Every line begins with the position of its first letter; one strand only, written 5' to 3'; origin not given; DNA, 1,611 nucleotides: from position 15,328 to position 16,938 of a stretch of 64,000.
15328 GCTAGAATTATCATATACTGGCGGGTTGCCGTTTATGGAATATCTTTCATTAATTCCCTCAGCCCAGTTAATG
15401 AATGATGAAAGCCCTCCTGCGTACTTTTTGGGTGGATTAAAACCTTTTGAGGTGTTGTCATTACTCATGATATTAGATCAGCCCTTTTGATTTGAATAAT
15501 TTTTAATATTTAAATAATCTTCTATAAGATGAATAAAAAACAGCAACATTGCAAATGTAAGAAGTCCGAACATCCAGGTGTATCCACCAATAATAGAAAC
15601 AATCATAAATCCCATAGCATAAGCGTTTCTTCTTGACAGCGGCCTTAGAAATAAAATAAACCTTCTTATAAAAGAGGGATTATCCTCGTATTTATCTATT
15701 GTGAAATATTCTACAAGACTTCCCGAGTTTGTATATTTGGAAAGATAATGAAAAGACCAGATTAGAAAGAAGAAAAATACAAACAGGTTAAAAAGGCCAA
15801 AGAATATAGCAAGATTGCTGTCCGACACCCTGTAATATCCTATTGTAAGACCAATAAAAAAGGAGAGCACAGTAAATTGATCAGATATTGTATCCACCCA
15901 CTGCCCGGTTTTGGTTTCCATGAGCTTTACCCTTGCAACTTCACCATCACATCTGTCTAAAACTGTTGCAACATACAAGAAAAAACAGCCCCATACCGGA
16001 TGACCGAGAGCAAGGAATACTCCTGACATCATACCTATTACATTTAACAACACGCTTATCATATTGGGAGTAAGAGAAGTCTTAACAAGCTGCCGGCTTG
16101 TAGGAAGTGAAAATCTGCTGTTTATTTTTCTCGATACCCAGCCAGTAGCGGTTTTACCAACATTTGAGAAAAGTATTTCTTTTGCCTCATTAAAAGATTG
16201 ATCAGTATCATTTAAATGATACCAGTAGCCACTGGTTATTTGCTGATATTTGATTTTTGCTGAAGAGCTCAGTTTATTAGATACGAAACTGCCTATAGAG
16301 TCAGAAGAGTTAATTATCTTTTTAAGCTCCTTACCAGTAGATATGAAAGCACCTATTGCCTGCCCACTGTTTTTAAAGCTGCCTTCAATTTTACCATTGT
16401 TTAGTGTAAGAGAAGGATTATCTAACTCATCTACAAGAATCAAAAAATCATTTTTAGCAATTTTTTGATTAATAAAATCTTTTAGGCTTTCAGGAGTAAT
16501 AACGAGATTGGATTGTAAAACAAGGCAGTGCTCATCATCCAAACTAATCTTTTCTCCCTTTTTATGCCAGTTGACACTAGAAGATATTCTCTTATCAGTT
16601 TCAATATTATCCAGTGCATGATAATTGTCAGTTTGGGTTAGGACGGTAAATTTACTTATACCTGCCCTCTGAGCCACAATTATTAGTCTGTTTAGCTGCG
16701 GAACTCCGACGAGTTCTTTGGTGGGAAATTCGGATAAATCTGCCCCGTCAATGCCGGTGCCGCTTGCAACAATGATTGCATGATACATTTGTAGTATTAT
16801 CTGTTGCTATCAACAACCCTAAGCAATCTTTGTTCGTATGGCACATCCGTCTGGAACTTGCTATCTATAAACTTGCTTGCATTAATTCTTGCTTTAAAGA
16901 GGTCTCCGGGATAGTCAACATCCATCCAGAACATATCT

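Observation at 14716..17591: Tightly coupled 3-gene operon: cytidylyltransferase, NTase-like/CDP-alcohol phosphotransferase fusion, AspH/LpxO-like dioxygenase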

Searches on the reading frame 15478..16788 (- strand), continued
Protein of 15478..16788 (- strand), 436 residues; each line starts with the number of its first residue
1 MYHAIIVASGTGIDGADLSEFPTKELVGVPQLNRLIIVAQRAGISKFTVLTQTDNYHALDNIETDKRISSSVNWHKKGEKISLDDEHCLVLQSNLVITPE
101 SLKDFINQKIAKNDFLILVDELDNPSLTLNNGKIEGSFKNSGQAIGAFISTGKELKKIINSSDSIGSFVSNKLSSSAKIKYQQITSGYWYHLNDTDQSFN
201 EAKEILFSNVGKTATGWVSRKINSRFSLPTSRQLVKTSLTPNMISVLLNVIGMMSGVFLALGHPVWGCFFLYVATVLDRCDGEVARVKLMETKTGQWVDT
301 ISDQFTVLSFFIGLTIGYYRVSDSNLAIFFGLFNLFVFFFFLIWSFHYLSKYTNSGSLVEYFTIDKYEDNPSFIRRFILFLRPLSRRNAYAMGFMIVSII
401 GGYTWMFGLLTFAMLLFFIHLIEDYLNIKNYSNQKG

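Call 69: search_protein_families(library=ncbifam, proteins=[L092:9444-10409:+, L094:11505-12440:+, L092:6857-7834:-, P0130, P0134, L058:9437-10609:+, L075:9439-10596:+, P0129], max_evalue=0.00001)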
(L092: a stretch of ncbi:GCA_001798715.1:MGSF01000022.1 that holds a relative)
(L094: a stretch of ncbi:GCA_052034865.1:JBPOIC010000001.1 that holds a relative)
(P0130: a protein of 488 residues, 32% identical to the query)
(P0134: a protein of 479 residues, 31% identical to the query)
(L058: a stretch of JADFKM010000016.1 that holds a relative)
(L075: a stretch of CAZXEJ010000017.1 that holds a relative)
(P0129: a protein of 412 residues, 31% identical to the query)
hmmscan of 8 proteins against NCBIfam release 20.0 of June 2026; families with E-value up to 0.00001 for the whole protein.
L092:9444-10409:+ (321 aa): 36 families (the best 25 are shown)
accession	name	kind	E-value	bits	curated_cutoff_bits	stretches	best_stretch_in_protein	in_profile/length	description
TIGR03961.1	rSAM_PTO1314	hypoth_equivalog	4.2e-20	72.3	306.05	1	36-302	31-302/332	PTO1314 family radical SAM protein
TIGR02668.1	moaA_archaeal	equivalog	5.5e-18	65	325.25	1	31-272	13-265/303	GTP 3',8-cyclase MoaA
TIGR02666.1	moaA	equivalog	1.1e-17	64.1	284.05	1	32-199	14-196/336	GTP 3',8-cyclase MoaA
TIGR02109.1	PQQ_syn_pqqE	equivalog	5.6e-17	61.7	381.35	1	26-273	5-258/358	pyrroloquinoline quinone biosynthesis protein PqqE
TIGR04133.1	rSAM_w_lipo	hypoth_equivalog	7e-16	58.1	425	1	33-274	29-281/350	TIGR04133 family radical SAM/SPASM protein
NF001199.0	PRK00164.2-1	equivalog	1.7e-15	57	231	1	31-222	15-213/308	GTP 3',8-cyclase MoaA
TIGR04317.1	W_rSAM_matur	equivalog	4.2e-15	55.7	380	1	28-221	4-209/349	tungsten cofactor oxidoreductase radical SAM maturase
TIGR04545.1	rSAM_ahbD_hemeb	equivalog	1.2e-14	54.5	500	1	29-190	1-169/339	heme b synthase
TIGR04053.2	TIGR04053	equivalog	2.6e-14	53.2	395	1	27-190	7-180/366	TIGR04053 family radical SAM/SPASM domain-containing protein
TIGR03913.1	rad_SAM_trio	equivalog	2.8e-14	52.4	591.75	1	71-273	68-280/477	GDL motif peptide-associated radical SAM/SPASM maturase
TIGR04054.1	rSAM_NirJ1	equivalog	2.5e-12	46.1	650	1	29-223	37-241/387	putative heme d1 biosynthesis radical SAM protein NirJ1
TIGR04051.1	rSAM_NirJ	equivalog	2.6e-12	46.4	515.45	1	63-188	44-168/354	heme d1 biosynthesis radical SAM protein NirJ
NF050035.1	rSAM_WgK_link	exception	8.4e-12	44.7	650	1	26-188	7-176/367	radical SAM/SPASM peptide maturase WgkB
TIGR04347.1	pseudo_SAM_Halo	equivalog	1.1e-11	44.7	525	1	65-202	82-221/390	TIGR04347 family pseudo-SAM/SPASM protein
TIGR04055.1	rSAM_NirJ2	equivalog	1.5e-11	44.4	500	1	70-276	48-258/326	putative heme d1 biosynthesis radical SAM protein NirJ2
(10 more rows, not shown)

L094:11505-12440:+ (311 aa): 49 families (the best 25 are shown)
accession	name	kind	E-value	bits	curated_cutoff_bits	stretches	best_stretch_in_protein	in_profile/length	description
TIGR02666.1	moaA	equivalog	1.4e-18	66.9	284.05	1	20-224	16-233/336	GTP 3',8-cyclase MoaA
NF045702.1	rSAM_GDGT_ether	equivalog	3.3e-16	59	450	1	15-172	87-254/486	tetraether lipid synthase Tes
TIGR02668.1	moaA_archaeal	equivalog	8.5e-16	57.8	325.25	1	19-126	15-123/303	GTP 3',8-cyclase MoaA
TIGR04317.1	W_rSAM_matur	equivalog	1.2e-15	57.4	380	1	20-146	10-137/349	tungsten cofactor oxidoreductase radical SAM maturase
NF038283.1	viperin_w_prok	equivalog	4.5e-15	55.6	180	1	20-126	8-121/281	viperin family antiviral radical SAM protein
NF001199.0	PRK00164.2-1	equivalog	5e-15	55.4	231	1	19-127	17-126/308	GTP 3',8-cyclase MoaA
TIGR02109.1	PQQ_syn_pqqE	equivalog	1.9e-14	53.4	381.35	1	20-127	13-121/358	pyrroloquinoline quinone biosynthesis protein PqqE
NF045646.2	rSAM_Se_TrsS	equivalog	7.4e-14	51.1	490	1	18-173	90-253/441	radical SAM (seleno)protein TrsS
TIGR04303.1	GeoRSP_rSAM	equivalog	4.2e-13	49.6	400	1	19-125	10-114/325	GeoRSP system radical SAM/SPASM protein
NF050035.1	rSAM_WgK_link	exception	7e-13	48.3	650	1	8-155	3-153/367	radical SAM/SPASM peptide maturase WgkB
TIGR04466.1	rSAM_BlsE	equivalog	2.5e-12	46.9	400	1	19-126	8-113/327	cytosylglucuronate decarboxylase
TIGR04545.1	rSAM_ahbD_hemeb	equivalog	6e-12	45.6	500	1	20-123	6-110/339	heme b synthase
TIGR04278.1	viperin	exception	2.2e-11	43.4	450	1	19-123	64-170/347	antiviral radical SAM protein viperin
TIGR04054.1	rSAM_NirJ1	equivalog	3e-11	42.5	650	1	20-129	42-152/387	putative heme d1 biosynthesis radical SAM protein NirJ1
TIGR03962.1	mycofact_rSAM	equivalog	1.1e-10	41.3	265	1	20-126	18-124/339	mycofactocin radical SAM maturase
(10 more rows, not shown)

L092:6857-7834:- (325 aa): 2 families
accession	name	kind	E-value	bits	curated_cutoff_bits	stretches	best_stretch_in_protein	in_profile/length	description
TIGR03476.1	HpnL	subfamily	1.1e-32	113.7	195.65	1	7-317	2-312/318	putative membrane protein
TIGR00374.1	TIGR00374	subfamily_domain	1.1e-19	71.1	43.2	1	15-319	2-310/323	flippase-like domain-containing protein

P0130 (488 aa): 17 families
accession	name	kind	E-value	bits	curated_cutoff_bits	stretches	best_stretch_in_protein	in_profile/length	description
NF041135.1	IPPtranDIPPsyn_Thcocales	equivalog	8.5e-72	242.4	580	1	4-374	2-349/419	bifunctional L-myo-inositol-1-phosphate cytidylyltransferase/CDP-L-myo-inositol myo-inositolphosphotransferase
TIGR03992.1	Arch_glmU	subfamily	2.4e-23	82.7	292.1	1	4-254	2-244/393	bifunctional sugar-1-phosphate nucleotidylyltransferase/acetyltransferase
NF041313.1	UDPGP_AglF_Halo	equivalog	5.5e-18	65.3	400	1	4-235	2-232/234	UTP--glucose-1-phosphate uridylyltransferase AglF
NF045761.1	NAMPUrTaseMurU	equivalog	7.6e-13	48.8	250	1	4-120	2-117/226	N-acetylmuramate alpha-1-phosphate uridylyltransferase MurU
NF040950.1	archin_ph_syn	equivalog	3.5e-11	43.3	180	1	255-361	9-115/191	archaetidylinositol phosphate synthase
NF041173.1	Sug_nt_acttase_Thmprot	equivalog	3.9e-11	42.5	600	1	4-253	2-243/405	bifunctional sugar-1-phosphate nucleotidylyltransferase/acetyltransferase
TIGR01208.1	rmlA_long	equivalog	2e-09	36.8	320.25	1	5-282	2-280/353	glucose-1-phosphate thymidylyltransferase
NF045665.1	NTPtran_DVU1551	equivalog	4.5e-09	35.8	315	1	4-87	2-74/359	DVU_1551 family NTP transferase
TIGR01173.1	glmU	equivalog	1.5e-08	33.9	366.85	1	4-124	2-116/452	bifunctional UDP-N-acetylglucosamine diphosphorylase/glucosamine-1-phosphate N-acetyltransferase GlmU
NF049965.1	GlMnHpPGnyltfHddC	equivalog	6.4e-08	32.5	300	1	4-121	2-115/221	D-glycero-D-manno-heptose 1-phosphate guanosyltransferase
NF010934.1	PRK14354.1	equivalog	1.6e-07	30.2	450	1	5-73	2-67/447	bifunctional UDP-N-acetylglucosamine diphosphorylase/glucosamine-1-phosphate N-acetyltransferase GlmU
NF010940.0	PRK14360.1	equivalog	2e-07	29.9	602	1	6-72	5-68/452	bifunctional UDP-N-acetylglucosamine diphosphorylase/glucosamine-1-phosphate N-acetyltransferase GlmU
NF053639.1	Mfer334_fam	equivalog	2.3e-07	30.9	260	1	5-110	2-110/209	pseudomurein biosynthesis protein PmurB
NF010933.0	PRK14353.1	equivalog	1.2e-06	27.5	505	1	4-70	7-70/453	bifunctional UDP-N-acetylglucosamine diphosphorylase/glucosamine-1-phosphate N-acetyltransferase GlmU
TIGR02623.1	G1P_cyt_trans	equivalog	1.5e-06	27.8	300.25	1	4-65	2-63/255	glucose-1-phosphate cytidylyltransferase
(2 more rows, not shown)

P0134 (479 aa): 24 families
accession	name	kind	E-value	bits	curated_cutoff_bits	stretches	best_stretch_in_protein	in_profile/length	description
NF041135.1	IPPtranDIPPsyn_Thcocales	equivalog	7.2e-79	265.7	580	1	5-355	1-331/419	bifunctional L-myo-inositol-1-phosphate cytidylyltransferase/CDP-L-myo-inositol myo-inositolphosphotransferase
TIGR03992.1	Arch_glmU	subfamily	4.6e-27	94.9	292.1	1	6-251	2-241/393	bifunctional sugar-1-phosphate nucleotidylyltransferase/acetyltransferase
NF041313.1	UDPGP_AglF_Halo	equivalog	6.2e-18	65.1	400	1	6-237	2-234/234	UTP--glucose-1-phosphate uridylyltransferase AglF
NF040950.1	archin_ph_syn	equivalog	3.2e-16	59.8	180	1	253-352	7-104/191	archaetidylinositol phosphate synthase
TIGR01208.1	rmlA_long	equivalog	1.2e-14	54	320.25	1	6-247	1-244/353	glucose-1-phosphate thymidylyltransferase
NF045761.1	NAMPUrTaseMurU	equivalog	3.2e-13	50.1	250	1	6-234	2-224/226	N-acetylmuramate alpha-1-phosphate uridylyltransferase MurU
NF041173.1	Sug_nt_acttase_Thmprot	equivalog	1.5e-12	47.2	600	1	6-251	2-241/405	bifunctional sugar-1-phosphate nucleotidylyltransferase/acetyltransferase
NF045883.1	PIPSynth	equivalog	3.5e-11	43.2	170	1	250-385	3-132/197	phosphatidylinositol phosphate synthase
NF049965.1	GlMnHpPGnyltfHddC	equivalog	4.2e-11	42.9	300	1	6-226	2-210/221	D-glycero-D-manno-heptose 1-phosphate guanosyltransferase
TIGR01173.1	glmU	equivalog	8.3e-11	41.4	366.85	1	6-218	2-216/452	bifunctional UDP-N-acetylglucosamine diphosphorylase/glucosamine-1-phosphate N-acetyltransferase GlmU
NF045665.1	NTPtran_DVU1551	equivalog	7.2e-10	38.4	315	1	6-94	2-80/359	DVU_1551 family NTP transferase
NF010940.0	PRK14360.1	equivalog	1.1e-08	34.1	602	1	9-75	6-69/452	bifunctional UDP-N-acetylglucosamine diphosphorylase/glucosamine-1-phosphate N-acetyltransferase GlmU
NF010934.1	PRK14354.1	equivalog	1.2e-08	34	450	1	7-237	2-236/447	bifunctional UDP-N-acetylglucosamine diphosphorylase/glucosamine-1-phosphate N-acetyltransferase GlmU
TIGR02623.1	G1P_cyt_trans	equivalog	1.4e-08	34.6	300.25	1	6-66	2-62/255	glucose-1-phosphate cytidylyltransferase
NF010933.0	PRK14353.1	equivalog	3.5e-08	32.5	505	1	6-124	7-122/453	bifunctional UDP-N-acetylglucosamine diphosphorylase/glucosamine-1-phosphate N-acetyltransferase GlmU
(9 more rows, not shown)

L058:9437-10609:+ (390 aa): 11 families
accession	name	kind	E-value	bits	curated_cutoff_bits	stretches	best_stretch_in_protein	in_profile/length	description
TIGR04063.1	stp3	hypoth_equivalog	2.8e-22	79.1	442.05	1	142-356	161-372/397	TIGR04063 family PEP-CTERM/XrtA system glycosyltransferase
NF007640.0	PRK10307.1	subfamily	5.8e-14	51.8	276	1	143-357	176-385/411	WcaI family glycosyltransferase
TIGR04007.1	wcaI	equivalog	8.4e-13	47.7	800.45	1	138-343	173-376/407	colanic acid biosynthesis glycosyltransferase WcaI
TIGR03449.1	mycothiol_MshA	equivalog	2.1e-12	46.7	462.5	1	132-370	161-395/406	D-inositol-3-phosphate glycosyltransferase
NF047684.1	TeichurnBiosyTuaC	equivalog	2.2e-12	46.6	550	1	164-354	188-364/391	teichuronic acid biosynthesis protein TuaC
NF047676.1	TeichurnBiosyTuaH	equivalog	9.2e-12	44.5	550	1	161-331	183-342/384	teichuronic acid biosynthesis protein TuaH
NF012028.0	PRK15484.1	subfamily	6.4e-10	38.7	618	1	157-358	157-357/380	lipopolysaccharide N-acetylglucosaminyltransferase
TIGR04047.1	MSMEG_0565_glyc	hypoth_equivalog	2.5e-08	33.4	259.85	1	19-353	16-349/373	MSMEG_0565 family glycosyltransferase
TIGR03088.1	stp2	hypoth_equivalog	2.4e-07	30.1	409.05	1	129-357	125-351/374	TIGR03088 family PEP-CTERM/XrtA system glycosyltransferase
NF053787.1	GlcN_PG_synth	equivalog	4e-06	25.9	480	0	155-344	160-326/361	N-acetylglucosaminyl phosphatidylglycerol synthase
NF041876.1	EPS_EpsE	equivalog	6.3e-06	25.7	400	0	295-357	312-374/389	exopolysaccharide biosynthesis GT4 family glycosyltransferase EpsE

L075:9439-10596:+ (385 aa): 15 families
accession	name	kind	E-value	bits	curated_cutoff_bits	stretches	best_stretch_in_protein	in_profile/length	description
TIGR04063.1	stp3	hypoth_equivalog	4.1e-22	78.6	442.05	1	142-358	160-373/397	TIGR04063 family PEP-CTERM/XrtA system glycosyltransferase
NF007640.0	PRK10307.1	subfamily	4.1e-20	72.1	276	1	142-363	174-390/411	WcaI family glycosyltransferase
TIGR03449.1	mycothiol_MshA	equivalog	8.1e-17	61.2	462.5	1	21-372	27-396/406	D-inositol-3-phosphate glycosyltransferase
TIGR04007.1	wcaI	equivalog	1.8e-15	56.6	800.45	1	141-348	175-380/407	colanic acid biosynthesis glycosyltransferase WcaI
NF047684.1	TeichurnBiosyTuaC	equivalog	4e-12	45.8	550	1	143-351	168-360/391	teichuronic acid biosynthesis protein TuaC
TIGR04047.1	MSMEG_0565_glyc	hypoth_equivalog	1.9e-11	43.6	259.85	1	18-366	15-361/373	MSMEG_0565 family glycosyltransferase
NF047676.1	TeichurnBiosyTuaH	equivalog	4.3e-11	42.3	550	1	160-346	181-355/384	teichuronic acid biosynthesis protein TuaH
NF053787.1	GlcN_PG_synth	equivalog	5.8e-08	32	480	1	141-369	145-349/361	N-acetylglucosaminyl phosphatidylglycerol synthase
NF053513.1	Gtran_IagA_BgsA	equivalog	1.3e-07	31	460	1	162-274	127-242/333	LTA glycolipid anchor biosynthesis glycosyltransferase, IagA/BgsA family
TIGR03088.1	stp2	hypoth_equivalog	2.5e-07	30.1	409.05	1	156-371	154-365/374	TIGR03088 family PEP-CTERM/XrtA system glycosyltransferase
TIGR03999.1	thiol_BshA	equivalog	2.7e-06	26.6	273.7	0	142-370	147-364/375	N-acetyl-alpha-D-glucosaminyl L-malate synthase BshA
NF041876.1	EPS_EpsE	equivalog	3.4e-06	26.5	400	0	296-368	312-385/389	exopolysaccharide biosynthesis GT4 family glycosyltransferase EpsE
TIGR02149.1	glgA_Coryne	subfamily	6e-06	25.6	302.4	0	143-224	148-233/391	glycogen synthase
NF049987.1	DaglGlyslTfaseDgs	equivalog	6.6e-06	25.3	500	1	163-275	125-239/332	processive diacylglycerol alpha-glucosyltransferase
NF041010.1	glycosy_Agl16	equivalog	9.3e-06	24.7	575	0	106-179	99-173/352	glycosylation protein Agl16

P0129 (412 aa): 4 families
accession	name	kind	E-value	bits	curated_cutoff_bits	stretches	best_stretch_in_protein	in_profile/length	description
NF041135.1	IPPtranDIPPsyn_Thcocales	equivalog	2.1e-24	86.3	580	1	169-287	213-329/419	bifunctional L-myo-inositol-1-phosphate cytidylyltransferase/CDP-L-myo-inositol myo-inositolphosphotransferase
NF040950.1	archin_ph_syn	equivalog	1.1e-16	61.2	180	1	192-285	9-103/191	archaetidylinositol phosphate synthase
NF045883.1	PIPSynth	equivalog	1.7e-12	47.5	170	1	188-285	4-102/197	phosphatidylinositol phosphate synthase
NF052561.1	PIPSynBT1523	equivalog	5e-09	36.2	350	1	192-293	10-121/232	hypothetical protein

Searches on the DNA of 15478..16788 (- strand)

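Call 85: search_rna_families(sources=[L007, L008, L010, L015, L022, L029, L040, L084, L090], threshold=gathering)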
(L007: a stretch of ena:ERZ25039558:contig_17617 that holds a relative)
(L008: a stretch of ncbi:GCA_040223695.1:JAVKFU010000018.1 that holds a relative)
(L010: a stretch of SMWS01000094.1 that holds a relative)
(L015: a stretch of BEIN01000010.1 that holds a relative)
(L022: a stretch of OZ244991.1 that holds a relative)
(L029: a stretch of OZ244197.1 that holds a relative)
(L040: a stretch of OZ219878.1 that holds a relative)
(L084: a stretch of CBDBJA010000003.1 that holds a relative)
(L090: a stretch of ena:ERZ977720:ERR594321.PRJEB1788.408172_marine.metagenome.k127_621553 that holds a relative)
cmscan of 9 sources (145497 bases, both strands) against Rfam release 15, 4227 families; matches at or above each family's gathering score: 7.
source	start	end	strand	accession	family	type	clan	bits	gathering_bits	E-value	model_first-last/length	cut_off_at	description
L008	2763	2834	-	RF00005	tRNA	Gene; tRNA;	CL00001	71.2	29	3.4e-13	1-71/71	no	tRNA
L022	3645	3716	-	RF00005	tRNA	Gene; tRNA;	CL00001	71.2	29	3.4e-13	1-71/71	no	tRNA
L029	3505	3576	-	RF00005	tRNA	Gene; tRNA;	CL00001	71.2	29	3.4e-13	1-71/71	no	tRNA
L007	3487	3558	-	RF00005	tRNA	Gene; tRNA;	CL00001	69.4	29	1.1e-12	1-71/71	no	tRNA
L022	3530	3613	-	RF00005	tRNA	Gene; tRNA;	CL00001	59.5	29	5.7e-10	1-71/71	no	tRNA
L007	213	296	-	RF00005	tRNA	Gene; tRNA;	CL00001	58.3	29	1.2e-09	1-71/71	no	tRNA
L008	2633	2716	-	RF00005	tRNA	Gene; tRNA;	CL00001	57.9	29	1.5e-09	1-71/71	no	tRNA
